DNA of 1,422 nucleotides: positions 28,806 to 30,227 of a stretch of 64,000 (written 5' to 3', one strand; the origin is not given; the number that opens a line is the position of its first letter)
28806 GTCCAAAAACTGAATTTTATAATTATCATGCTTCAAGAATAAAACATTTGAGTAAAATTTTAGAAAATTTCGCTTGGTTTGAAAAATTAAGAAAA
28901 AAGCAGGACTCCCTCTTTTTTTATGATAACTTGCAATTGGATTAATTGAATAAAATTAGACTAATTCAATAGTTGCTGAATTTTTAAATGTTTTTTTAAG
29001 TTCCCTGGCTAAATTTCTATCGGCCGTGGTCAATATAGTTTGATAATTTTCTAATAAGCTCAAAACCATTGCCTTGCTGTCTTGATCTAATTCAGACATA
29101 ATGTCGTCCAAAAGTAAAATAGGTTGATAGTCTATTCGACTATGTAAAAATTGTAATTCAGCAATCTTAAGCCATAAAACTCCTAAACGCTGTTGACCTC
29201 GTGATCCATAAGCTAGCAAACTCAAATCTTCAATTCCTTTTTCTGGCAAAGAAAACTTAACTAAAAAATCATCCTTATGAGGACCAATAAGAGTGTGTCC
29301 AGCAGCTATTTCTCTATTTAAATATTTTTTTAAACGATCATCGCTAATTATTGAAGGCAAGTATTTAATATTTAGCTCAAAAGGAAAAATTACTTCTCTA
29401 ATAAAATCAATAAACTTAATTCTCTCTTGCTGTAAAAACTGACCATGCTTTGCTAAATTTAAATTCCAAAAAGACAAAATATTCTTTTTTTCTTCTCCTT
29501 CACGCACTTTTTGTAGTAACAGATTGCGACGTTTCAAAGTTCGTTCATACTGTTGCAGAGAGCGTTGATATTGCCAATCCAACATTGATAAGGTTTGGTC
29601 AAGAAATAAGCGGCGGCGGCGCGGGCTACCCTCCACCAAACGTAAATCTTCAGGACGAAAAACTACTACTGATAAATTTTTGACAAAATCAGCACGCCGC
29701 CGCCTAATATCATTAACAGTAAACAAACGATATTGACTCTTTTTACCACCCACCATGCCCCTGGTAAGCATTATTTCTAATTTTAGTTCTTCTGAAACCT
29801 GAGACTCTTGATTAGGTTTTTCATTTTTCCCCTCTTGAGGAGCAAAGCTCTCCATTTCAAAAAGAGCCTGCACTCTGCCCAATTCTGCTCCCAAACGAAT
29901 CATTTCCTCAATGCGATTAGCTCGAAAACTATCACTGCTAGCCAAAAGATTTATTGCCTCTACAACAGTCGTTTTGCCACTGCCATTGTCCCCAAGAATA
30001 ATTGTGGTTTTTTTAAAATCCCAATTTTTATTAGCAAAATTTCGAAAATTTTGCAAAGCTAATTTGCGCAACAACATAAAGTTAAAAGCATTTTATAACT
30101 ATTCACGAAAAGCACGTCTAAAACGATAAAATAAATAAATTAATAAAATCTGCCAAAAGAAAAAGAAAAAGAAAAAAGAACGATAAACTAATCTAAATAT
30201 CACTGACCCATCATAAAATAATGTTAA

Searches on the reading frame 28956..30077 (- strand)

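Call 22: search_protein_families(library=pfam, proteins=[window:28956-30077:-], max_evalue=0.001)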
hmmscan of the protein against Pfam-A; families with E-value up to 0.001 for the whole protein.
window:28956-30077:- (373 aa): 8 families
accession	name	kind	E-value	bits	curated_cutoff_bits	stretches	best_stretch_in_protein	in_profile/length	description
PF02463.25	SMC_N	-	1.2e-21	77.6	40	1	3-364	2-209/220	RecF/RecN/SMC N terminal domain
PF13175.12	AAA_15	-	2.2e-11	44.5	32.1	1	1-93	1-78/374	AAA ATPase domain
PF13476.12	AAA_23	-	5.5e-09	37.4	27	1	5-197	1-182/201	AAA domain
PF13555.12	AAA_29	-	7.9e-08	32.4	27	1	3-49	1-49/61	P-loop containing region of AAA domain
PF13304.12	AAA_21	-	2.7e-06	28.1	27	1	25-331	2-272/304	AAA domain, putative AbiEii toxin, Type IV TA system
PF13166.12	AAA_13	-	5.8e-06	25.7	36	0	11-52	5-49/713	AAA domain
PF13514.12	AAA_27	-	0.00015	21.8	22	1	1-45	1-49/206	AAA domain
PF00005.33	ABC_tran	-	0.00045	21.3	25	0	23-99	12-93/137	ABC transporter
